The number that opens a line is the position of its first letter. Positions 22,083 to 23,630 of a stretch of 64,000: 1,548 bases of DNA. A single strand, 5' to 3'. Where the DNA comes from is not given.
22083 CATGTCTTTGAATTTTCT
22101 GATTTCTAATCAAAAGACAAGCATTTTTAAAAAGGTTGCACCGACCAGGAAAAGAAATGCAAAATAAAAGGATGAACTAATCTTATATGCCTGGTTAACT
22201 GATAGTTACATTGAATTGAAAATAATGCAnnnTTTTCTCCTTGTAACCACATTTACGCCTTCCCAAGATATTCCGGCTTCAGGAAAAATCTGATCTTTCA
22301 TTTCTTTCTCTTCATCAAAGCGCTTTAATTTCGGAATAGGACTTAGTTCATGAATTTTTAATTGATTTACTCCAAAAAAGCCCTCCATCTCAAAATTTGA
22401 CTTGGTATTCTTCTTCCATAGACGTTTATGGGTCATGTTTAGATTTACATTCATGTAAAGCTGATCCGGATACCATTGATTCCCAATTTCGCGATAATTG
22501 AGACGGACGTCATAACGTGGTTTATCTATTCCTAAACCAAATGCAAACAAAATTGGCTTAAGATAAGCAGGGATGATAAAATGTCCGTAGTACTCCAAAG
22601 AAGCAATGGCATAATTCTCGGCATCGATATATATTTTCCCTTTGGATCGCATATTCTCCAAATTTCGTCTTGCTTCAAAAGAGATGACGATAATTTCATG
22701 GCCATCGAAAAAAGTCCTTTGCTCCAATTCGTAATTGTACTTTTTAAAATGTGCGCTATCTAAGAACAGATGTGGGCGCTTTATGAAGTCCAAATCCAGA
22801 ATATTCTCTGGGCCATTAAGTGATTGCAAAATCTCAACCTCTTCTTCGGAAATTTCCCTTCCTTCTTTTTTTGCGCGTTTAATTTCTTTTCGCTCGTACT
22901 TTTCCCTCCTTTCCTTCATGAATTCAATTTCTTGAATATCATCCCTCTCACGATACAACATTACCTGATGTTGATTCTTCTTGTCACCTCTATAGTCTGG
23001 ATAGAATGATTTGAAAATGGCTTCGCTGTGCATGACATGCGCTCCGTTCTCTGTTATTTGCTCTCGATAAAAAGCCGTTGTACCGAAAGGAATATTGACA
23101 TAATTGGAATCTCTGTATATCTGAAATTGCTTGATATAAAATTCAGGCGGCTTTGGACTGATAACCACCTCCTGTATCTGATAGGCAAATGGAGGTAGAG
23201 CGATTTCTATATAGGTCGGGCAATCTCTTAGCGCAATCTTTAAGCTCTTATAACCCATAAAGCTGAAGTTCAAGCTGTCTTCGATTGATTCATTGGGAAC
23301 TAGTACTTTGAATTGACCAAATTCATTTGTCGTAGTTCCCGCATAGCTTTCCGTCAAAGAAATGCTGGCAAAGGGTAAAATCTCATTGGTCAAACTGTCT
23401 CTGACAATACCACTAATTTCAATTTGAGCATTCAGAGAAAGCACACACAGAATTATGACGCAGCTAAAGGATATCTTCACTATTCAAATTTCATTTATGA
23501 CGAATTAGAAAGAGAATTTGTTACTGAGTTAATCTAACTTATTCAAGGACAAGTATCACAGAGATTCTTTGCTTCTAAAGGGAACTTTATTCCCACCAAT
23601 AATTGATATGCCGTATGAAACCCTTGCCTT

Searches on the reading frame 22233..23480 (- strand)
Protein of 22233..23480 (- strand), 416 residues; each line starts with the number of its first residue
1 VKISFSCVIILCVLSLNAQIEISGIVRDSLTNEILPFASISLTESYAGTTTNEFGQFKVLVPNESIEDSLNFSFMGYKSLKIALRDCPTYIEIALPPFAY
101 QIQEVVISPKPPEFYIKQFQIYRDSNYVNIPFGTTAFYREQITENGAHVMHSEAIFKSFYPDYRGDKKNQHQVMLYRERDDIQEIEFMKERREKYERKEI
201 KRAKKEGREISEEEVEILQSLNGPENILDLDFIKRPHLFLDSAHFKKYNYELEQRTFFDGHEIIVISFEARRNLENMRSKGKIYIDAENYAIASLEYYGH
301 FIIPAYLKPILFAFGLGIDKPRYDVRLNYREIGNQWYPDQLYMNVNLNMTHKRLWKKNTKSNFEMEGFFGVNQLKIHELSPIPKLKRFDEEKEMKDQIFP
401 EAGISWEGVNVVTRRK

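Call 51: search_protein_families(library=pfam, proteins=[window:22233-23480:-], max_evalue=0.0001)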
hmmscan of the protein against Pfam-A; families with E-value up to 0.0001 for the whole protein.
window:22233-23480:- (416 aa): 2 families
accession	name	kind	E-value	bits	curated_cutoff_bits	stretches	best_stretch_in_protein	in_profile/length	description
PF13715.12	CarbopepD_reg_2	-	3e-12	46.8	32.2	1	22-107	1-88/88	CarboxypepD_reg-like domain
PF13620.12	CarboxypepD_reg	-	1.9e-06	28.6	32.3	1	22-81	2-63/82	Carboxypeptidase regulatory-like domain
